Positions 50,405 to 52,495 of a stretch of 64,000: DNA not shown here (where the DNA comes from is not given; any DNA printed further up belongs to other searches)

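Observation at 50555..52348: Phage-encoded RNase II/R-like exoribonuclease lacking cold-shock/S1 domains but carrying a C-terminal dsRNA-binding motif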

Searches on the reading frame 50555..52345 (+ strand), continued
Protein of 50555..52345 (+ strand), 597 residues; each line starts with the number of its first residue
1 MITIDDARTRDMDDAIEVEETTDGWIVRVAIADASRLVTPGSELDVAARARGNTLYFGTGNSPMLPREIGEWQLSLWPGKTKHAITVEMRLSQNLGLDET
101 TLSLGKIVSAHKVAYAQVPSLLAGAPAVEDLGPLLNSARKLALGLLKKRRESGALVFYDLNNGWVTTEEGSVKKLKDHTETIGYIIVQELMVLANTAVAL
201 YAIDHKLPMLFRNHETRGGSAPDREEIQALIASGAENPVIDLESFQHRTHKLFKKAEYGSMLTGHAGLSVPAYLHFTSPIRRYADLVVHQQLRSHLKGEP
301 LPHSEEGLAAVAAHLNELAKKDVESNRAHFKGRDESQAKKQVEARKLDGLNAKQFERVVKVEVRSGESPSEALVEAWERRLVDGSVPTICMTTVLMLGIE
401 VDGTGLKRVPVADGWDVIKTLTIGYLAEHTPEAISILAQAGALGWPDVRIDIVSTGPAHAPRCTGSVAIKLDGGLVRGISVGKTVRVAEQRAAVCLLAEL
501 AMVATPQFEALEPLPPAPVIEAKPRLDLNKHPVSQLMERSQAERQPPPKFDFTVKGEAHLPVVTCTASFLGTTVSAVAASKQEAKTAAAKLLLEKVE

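Call 14: find_homologous_proteins(query=window:50555-52345:+, max_evalue=0.00001)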
Query window:50555-52345:+ (597 aa): 1638 proteins with E <= 0.00001 among 8000 candidates; the best 120 are listed.
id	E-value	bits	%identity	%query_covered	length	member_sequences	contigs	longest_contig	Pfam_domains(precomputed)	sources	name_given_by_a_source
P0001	0.0e+0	1321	100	100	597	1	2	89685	PF00773.26,PF00035.33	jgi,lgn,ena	-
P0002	1.4e-297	1006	77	100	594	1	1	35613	PF00773.26,PF00035.33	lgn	-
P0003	2.0e-254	864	68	100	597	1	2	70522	PF00773.26,PF00035.33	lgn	-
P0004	8.9e-254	861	67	100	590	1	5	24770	PF00773.26,PF00035.33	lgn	-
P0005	1.1e-249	848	66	100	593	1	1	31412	PF00773.26,PF00035.33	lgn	-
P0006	1.1e-242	825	65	99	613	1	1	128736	PF00773.26,PF00035.33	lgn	-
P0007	9.7e-206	703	56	96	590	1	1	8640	PF00773.26,PF00035.33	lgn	-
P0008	1.2e-177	610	50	100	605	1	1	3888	PF00773.26,PF00035.33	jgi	-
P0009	6.9e-176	604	53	100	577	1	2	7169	PF00773.26,PF00035.33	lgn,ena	-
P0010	3.9e-170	585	48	100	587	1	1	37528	PF00773.26,PF00035.33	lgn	-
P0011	1.6e-169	583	50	100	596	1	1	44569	PF00773.26,PF00035.33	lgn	-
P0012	1.6e-167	577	48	100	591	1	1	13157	PF00773.26,PF00035.33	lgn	-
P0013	3.1e-163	563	48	98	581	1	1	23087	PF00773.26,PF00035.33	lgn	-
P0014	9.7e-163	561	48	100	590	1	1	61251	PF00773.26,PF00035.33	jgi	jgi:ribonuclease R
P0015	2.1e-162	560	46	100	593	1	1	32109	PF00773.26,PF00035.33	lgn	-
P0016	8.3e-162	558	48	99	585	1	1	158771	PF00773.26,PF00035.33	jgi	jgi:ribonuclease R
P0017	4.8e-159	549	46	100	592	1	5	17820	PF00773.26,PF00035.33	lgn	-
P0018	5.1e-159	549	46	100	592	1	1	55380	PF00773.26,PF00035.33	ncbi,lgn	-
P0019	5.7e-159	548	51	89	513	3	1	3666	PF00773.26,PF00035.33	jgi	jgi:ribonuclease R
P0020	2.4e-157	543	47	100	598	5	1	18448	PF00773.26,PF00035.33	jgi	jgi:ribonuclease R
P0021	1.2e-148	514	47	100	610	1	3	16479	PF00773.26,PF00035.33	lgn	-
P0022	1.7e-147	511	46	100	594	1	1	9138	PF00773.26,PF00035.33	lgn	-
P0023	1.7e-146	507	46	99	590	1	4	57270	PF00773.26,PF00035.33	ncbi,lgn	-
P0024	3.3e-146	506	45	97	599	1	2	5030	PF00773.26,PF00035.33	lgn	-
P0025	7.8e-144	499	44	96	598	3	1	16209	PF00773.26,PF00035.33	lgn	-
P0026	1.9e-143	497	44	99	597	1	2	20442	PF00773.26,PF00035.33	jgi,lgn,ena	-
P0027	1.3e-141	491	44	99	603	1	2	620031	PF00773.26,PF00035.33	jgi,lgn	jgi:ribonuclease R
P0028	1.6e-141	491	44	100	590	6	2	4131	PF00773.26,PF00035.33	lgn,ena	-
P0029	2.2e-140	487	44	98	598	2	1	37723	PF00773.26,PF00035.33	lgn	-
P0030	2.4e-140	487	43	98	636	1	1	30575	PF00773.26,PF00035.33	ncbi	-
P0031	4.4e-140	486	44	98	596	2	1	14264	PF00773.26,PF00035.33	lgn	-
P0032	7.4e-140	485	43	96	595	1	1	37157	PF00773.26,PF00035.33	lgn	-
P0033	8.1e-140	485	44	99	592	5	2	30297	PF00773.26,PF00035.33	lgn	-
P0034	3.5e-138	480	42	100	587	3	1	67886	PF00773.26,PF00035.33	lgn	-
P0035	1.3e-137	478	42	98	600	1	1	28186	PF00773.26,PF00035.33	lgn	-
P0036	1.4e-137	478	43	100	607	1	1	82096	PF00773.26,PF00035.33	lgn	-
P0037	1.6e-137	478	44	98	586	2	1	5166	PF00773.26,PF00035.33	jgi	jgi:ribonuclease R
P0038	1.4e-136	475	41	99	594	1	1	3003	PF00773.26,PF00035.33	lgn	-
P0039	2.9e-135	470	41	99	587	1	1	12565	PF24995.2,PF00773.26,PF00035.33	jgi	-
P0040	3.3e-135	470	43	100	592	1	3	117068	PF00773.26,PF00035.33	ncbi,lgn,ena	-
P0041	6.1e-135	469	42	100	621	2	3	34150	PF00773.26,PF00035.33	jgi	jgi:ribonuclease R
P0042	6.3e-135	469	43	98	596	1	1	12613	PF00773.26,PF00035.33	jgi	jgi:ribonuclease R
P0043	1.5e-134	468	42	99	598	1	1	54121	PF00773.26,PF00035.33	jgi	jgi:ribonuclease R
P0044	1.8e-134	468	43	99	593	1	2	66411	PF00773.26,PF00035.33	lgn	-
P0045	1.8e-134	468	43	85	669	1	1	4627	PF16277.12,PF00773.26,PF00035.33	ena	-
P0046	3.2e-134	467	41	100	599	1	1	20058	PF00773.26,PF00035.33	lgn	-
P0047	3.5e-134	467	43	98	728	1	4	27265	PF00773.26,PF00035.33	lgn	-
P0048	5.9e-134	466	41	100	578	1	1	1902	PF00773.26,PF00035.33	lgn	-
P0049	7.8e-134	466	42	100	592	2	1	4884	PF00773.26,PF00035.33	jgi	jgi:ribonuclease R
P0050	1.0e-133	465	42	100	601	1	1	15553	PF00773.26,PF00035.33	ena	-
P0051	1.0e-133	465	41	99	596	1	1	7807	PF00773.26,PF00035.33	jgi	jgi:ribonuclease R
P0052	1.6e-133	464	43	100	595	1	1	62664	PF00773.26,PF00035.33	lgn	-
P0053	4.7e-133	463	44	99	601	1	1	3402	PF00773.26,PF00035.33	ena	-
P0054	1.7e-132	461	41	99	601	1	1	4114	PF00773.26,PF00035.33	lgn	-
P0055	1.8e-132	461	42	97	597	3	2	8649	PF00773.26,PF00035.33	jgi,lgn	jgi:ribonuclease R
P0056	4.9e-132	460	42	98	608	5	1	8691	PF00773.26,PF00035.33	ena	-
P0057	7.1e-132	459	41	99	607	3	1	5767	PF00773.26,PF00035.33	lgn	-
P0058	1.6e-131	458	41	97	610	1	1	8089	PF00773.26,PF00035.33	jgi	-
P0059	3.8e-131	457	41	99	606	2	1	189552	PF00773.26,PF00035.33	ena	-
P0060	4.0e-131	457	42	98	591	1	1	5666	PF00773.26,PF00035.33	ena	-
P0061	4.3e-131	456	43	97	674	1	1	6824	PF00773.26,PF00035.33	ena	-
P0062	3.6e-130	453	41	99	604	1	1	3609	PF00773.26,PF00035.33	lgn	-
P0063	4.2e-130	453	41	99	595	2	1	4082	PF00773.26,PF00035.33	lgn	-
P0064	5.3e-130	453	42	97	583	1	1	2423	PF00773.26,PF00035.33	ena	-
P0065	1.0e-129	452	40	99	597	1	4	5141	PF00773.26,PF00035.33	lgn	-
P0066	2.3e-129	451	41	100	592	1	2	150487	PF00773.26,PF00035.33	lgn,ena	-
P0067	3.3e-129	450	40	100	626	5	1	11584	PF00773.26,PF00035.33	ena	-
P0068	3.4e-129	450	42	79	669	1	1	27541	PF16277.12,PF00773.26,PF00035.33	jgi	jgi:ribonuclease R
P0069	5.8e-129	449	42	85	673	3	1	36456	PF16277.12,PF00773.26,PF00035.33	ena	-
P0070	6.5e-129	449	41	100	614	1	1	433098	PF00773.26,PF00035.33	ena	-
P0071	1.1e-128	449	43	83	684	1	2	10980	PF16277.12,PF00773.26,PF00035.33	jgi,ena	jgi:ribonuclease R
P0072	3.1e-128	447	39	99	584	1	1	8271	PF00773.26,PF00035.33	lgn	-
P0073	3.3e-128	447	40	100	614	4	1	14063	PF00773.26,PF00035.33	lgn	-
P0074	7.3e-128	446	41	97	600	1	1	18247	PF00773.26,PF00035.33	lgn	-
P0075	8.7e-128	446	41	100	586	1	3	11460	PF00773.26,PF00035.33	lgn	-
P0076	1.8e-126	441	41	99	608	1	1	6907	PF00773.26,PF00035.33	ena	-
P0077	2.5e-126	441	40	97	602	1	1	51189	PF00773.26,PF00035.33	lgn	-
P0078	3.1e-126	440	40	100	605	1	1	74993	PF00773.26,PF00035.33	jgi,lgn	-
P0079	2.3e-125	438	40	100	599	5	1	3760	PF00773.26,PF00035.33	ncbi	-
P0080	3.6e-125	437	41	100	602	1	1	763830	PF00773.26,PF00035.33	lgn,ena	-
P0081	8.2e-125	436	41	85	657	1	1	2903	PF16277.12,PF00773.26,PF00035.33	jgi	jgi:ribonuclease R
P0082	1.9e-124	435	39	100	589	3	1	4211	PF00773.26,PF00035.33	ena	-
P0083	7.0e-124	433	39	100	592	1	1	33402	PF00773.26,PF00035.33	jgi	-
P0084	2.5e-123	431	41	100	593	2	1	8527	PF00773.26,PF00035.33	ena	-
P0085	2.7e-123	431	41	99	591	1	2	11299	PF00773.26,PF00035.33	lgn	-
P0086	3.2e-123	430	42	98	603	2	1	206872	PF00773.26,PF00035.33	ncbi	-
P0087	8.6e-123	429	39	99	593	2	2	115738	PF00773.26,PF00035.33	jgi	jgi:ribonuclease R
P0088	1.4e-122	428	41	99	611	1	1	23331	PF00773.26,PF00035.33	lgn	-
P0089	2.5e-122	428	40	99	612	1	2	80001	PF00773.26,PF00035.33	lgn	-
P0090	9.6e-122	426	40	98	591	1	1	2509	PF00773.26,PF00035.33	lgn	-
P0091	1.2e-121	425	40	99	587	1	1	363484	PF00773.26,PF00035.33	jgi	-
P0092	2.9e-121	424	38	99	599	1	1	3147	PF00773.26,PF00035.33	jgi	jgi:ribonuclease R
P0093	3.3e-121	424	39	100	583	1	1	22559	PF00773.26,PF00035.33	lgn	-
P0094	3.7e-121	424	39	98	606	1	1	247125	PF00773.26,PF00035.33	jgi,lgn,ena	-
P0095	3.9e-121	424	41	84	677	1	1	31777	PF16277.12,PF00773.26,PF00035.33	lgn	-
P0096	4.4e-121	423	42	90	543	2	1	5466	PF00773.26,PF00035.33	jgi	jgi:ribonuclease R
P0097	6.0e-121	423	42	79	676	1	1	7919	PF00773.26,PF00035.33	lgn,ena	-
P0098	1.0e-120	422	41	86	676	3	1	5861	PF16277.12,PF00773.26,PF00035.33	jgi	jgi:ribonuclease R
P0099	3.6e-120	420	38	99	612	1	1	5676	PF00773.26,PF00035.33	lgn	-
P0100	4.2e-120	420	38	100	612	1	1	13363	PF00773.26,PF00035.33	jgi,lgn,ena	-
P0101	6.1e-120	420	39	96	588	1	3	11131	PF00773.26,PF00035.33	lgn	-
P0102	1.5e-119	418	41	98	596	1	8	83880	PF00773.26,PF00035.33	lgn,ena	-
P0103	2.4e-119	418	39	98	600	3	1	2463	PF00773.26,PF00035.33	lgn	-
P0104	4.7e-119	417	39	98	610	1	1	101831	PF00773.26,PF00035.33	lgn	-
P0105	5.6e-119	416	37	97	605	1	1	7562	PF00773.26,PF00035.33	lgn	-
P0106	2.4e-118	414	39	100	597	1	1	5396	PF00773.26,PF00035.33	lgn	-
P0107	3.8e-118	414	40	100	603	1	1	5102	PF00773.26,PF00035.33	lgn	-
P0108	3.9e-118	414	41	99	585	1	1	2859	PF00773.26,PF00035.33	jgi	jgi:ribonuclease R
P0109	6.0e-118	413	40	98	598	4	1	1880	PF00773.26,PF00035.33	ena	-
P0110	1.0e-117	412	39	99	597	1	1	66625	PF00773.26,PF00035.33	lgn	-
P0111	1.1e-117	412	38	100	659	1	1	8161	PF00773.26,PF00035.33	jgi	jgi:ribonuclease R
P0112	1.3e-117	412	46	76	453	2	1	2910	PF00773.26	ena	-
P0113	1.8e-117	412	39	100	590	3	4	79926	PF00773.26,PF00035.33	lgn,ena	-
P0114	5.0e-117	410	39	100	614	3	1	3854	PF00773.26,PF00035.33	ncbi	-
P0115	5.3e-117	410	38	99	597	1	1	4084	PF00773.26,PF00035.33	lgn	-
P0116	1.8e-116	408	39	100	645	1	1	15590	PF00773.26,PF00035.33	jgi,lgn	jgi:ribonuclease R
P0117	6.0e-116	406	39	99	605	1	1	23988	PF00773.26,PF00035.33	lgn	-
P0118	6.3e-116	406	42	97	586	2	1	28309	PF00773.26,PF00035.33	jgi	-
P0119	2.1e-114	401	39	100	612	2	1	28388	PF00773.26,PF00035.33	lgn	-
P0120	2.4e-114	401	38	99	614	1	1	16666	PF00773.26,PF00035.33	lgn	-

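Call 16: search_protein_families(library=padloc, proteins=[window:50555-52345:+], max_evalue=0.01)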
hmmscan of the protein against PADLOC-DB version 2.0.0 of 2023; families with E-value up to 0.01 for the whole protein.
window:50555-52345:+ (597 aa): 0 families

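Call 17: find_encoding_contigs(protein=P0001, flank=10000, max_places=4)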
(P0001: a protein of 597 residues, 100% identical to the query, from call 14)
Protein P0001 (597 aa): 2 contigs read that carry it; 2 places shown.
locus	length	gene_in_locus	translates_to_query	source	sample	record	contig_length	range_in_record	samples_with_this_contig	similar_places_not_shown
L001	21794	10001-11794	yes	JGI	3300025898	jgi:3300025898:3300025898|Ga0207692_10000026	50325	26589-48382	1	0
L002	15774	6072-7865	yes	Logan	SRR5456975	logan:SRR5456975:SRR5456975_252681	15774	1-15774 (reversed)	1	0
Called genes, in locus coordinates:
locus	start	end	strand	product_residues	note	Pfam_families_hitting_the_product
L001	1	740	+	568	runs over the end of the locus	PF00176:SNF2-rel_dom, PF00271:Helicase_C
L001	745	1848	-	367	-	PF26125:AcrVA2-like (faint)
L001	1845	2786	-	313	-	PF13708:DUF4942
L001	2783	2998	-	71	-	-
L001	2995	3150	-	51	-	-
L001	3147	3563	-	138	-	PF03692:CxxCxxCC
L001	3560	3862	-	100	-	-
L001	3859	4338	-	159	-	PF19800:DUF6283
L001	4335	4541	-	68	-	-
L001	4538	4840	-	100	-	-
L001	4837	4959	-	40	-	-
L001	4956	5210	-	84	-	-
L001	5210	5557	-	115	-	-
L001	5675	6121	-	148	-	-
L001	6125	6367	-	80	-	-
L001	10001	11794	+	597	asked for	PF00773:RNB, PF00035:dsrm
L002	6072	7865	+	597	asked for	PF00773:RNB, PF00035:dsrm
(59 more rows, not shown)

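Call 18: find_encoding_contigs(protein=P0080, flank=8000, max_places=1)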
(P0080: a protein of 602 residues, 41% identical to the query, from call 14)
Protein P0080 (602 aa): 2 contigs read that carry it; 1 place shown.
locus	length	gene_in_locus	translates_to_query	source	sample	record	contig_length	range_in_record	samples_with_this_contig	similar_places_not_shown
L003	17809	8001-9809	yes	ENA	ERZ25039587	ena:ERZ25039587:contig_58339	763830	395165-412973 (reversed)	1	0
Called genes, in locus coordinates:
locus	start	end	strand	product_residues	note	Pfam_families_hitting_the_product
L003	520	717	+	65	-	-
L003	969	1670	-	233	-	-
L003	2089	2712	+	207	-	PF08924:Rv2525c_GlyHyd-like (weak)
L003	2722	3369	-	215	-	-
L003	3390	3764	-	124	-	-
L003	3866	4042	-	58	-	-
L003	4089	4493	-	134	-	-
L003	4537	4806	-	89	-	-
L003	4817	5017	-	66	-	-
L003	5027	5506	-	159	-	-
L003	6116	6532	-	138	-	-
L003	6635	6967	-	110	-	-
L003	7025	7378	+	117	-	-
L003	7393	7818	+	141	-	-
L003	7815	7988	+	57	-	-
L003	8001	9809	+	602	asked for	PF00773:RNB, PF00035:dsrm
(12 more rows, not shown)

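Call 19: find_encoding_contigs(protein=P0027, flank=8000, max_places=1)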
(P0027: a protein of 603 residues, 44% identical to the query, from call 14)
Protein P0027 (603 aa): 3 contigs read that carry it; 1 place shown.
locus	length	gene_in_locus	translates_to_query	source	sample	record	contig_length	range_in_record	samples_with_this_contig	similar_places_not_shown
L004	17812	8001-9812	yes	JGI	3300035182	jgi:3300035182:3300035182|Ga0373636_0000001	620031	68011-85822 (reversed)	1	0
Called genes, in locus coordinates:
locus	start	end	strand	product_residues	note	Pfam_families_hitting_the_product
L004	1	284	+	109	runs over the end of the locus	-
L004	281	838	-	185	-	-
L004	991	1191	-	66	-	-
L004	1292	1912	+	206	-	-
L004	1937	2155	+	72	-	-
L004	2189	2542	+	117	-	-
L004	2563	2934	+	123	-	-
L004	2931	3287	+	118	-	-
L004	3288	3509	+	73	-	-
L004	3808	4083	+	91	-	-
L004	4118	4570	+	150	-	-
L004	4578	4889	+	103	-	-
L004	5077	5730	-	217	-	PF00889:EF_TS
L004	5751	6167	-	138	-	-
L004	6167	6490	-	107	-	-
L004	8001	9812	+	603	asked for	PF00773:RNB, PF00035:dsrm (faint)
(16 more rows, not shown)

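Call 20: find_encoding_contigs(protein=P0086, flank=8000, max_places=1)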
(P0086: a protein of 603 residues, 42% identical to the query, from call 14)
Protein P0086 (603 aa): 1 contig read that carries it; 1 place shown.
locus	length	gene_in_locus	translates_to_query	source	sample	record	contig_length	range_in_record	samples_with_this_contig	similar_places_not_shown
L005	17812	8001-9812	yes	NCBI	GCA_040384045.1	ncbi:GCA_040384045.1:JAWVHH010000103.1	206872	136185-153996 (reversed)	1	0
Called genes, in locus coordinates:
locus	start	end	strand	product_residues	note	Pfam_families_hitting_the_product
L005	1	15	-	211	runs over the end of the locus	PF05050:Methyltransf_21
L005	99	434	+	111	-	-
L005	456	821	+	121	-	-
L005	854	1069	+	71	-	-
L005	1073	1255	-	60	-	-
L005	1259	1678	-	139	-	-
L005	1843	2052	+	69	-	-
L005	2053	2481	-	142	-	-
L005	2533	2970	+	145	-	-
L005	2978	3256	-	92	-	-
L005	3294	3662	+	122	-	-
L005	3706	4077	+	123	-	-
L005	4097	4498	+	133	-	-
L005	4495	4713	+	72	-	-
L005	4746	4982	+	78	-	-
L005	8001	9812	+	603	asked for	PF00773:RNB, PF00035:dsrm (weak)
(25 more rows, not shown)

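Call 21: find_encoding_contigs(protein=P0018, flank=8000, max_places=1)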
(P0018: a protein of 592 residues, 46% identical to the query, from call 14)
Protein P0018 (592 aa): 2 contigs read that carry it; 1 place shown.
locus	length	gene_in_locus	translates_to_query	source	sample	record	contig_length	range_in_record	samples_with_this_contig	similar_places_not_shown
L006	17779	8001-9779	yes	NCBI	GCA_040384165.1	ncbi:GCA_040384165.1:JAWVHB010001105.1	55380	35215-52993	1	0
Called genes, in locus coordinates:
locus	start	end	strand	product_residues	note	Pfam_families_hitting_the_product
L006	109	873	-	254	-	PF00149:Metallophos, PF12850:Metallophos_2 (weak)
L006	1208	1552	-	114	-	-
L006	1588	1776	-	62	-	PF20274:cREC_REC (weak)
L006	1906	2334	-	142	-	-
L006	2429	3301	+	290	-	-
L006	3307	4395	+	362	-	-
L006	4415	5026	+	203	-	PF06559:DCD_N (weak), PF22769:DCD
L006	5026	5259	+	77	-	-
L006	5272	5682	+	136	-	PF00226:DnaJ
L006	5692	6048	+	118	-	-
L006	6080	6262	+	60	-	-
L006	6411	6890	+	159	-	-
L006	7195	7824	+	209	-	-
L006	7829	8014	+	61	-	-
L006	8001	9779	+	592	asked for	PF00773:RNB, PF00035:dsrm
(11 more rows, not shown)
